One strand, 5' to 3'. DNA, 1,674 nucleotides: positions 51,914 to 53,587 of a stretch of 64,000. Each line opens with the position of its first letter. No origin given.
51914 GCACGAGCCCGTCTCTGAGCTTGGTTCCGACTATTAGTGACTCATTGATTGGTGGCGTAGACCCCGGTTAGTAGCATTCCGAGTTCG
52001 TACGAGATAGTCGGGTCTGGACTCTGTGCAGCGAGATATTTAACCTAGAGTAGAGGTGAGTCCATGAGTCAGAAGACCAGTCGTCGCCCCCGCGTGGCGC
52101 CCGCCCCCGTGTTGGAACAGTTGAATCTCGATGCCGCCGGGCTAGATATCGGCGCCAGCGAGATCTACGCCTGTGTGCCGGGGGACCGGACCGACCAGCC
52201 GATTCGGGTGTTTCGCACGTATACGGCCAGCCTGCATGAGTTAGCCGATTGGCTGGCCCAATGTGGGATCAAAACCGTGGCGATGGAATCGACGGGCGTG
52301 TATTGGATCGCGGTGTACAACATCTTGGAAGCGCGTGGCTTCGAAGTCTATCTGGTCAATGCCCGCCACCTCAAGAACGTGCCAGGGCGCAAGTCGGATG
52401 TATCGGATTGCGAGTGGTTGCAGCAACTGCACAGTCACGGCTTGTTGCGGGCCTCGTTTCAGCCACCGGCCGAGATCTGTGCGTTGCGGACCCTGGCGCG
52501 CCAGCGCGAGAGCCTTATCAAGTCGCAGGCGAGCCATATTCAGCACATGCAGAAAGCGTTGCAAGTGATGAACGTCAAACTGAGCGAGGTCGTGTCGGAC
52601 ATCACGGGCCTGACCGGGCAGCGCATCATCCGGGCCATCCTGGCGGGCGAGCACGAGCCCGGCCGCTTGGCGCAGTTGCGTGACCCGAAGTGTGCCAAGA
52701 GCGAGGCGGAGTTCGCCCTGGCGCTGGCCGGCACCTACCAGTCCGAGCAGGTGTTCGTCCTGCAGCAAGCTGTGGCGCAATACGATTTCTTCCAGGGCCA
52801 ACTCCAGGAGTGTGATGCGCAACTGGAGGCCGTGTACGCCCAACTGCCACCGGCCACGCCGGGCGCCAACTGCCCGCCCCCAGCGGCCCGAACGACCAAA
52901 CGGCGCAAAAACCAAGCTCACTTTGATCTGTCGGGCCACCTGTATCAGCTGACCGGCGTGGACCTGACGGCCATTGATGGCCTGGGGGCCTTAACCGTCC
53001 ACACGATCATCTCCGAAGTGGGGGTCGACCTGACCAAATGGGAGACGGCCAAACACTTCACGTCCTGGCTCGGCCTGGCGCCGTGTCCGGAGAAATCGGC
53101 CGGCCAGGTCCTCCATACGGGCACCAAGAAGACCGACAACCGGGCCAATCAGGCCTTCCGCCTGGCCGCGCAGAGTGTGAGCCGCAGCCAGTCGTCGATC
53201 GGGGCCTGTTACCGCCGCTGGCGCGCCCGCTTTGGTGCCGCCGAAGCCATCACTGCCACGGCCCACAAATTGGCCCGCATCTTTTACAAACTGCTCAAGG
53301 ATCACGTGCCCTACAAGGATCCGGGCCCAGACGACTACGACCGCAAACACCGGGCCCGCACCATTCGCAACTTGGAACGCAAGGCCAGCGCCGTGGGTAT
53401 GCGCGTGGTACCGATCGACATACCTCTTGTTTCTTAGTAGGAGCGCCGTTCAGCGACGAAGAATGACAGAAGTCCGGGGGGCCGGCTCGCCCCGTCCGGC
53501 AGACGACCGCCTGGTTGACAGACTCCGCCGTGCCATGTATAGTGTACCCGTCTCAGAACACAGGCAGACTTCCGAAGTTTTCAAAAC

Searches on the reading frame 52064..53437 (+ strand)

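Call 41: search_protein_families(library=pfam, proteins=[window:52064-53437:+], max_evalue=0.001)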
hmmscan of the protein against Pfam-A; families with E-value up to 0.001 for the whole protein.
window:52064-53437:+ (457 aa): 2 families
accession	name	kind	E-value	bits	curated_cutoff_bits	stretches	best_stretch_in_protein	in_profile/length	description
PF01548.23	DEDD_Tnp_IS110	-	9.7e-23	81.1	29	1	25-168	1-152/155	Transposase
PF02371.22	Transposase_20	-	6.2e-14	52.6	21.3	1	301-383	4-86/87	Transposase IS116/IS110/IS902 family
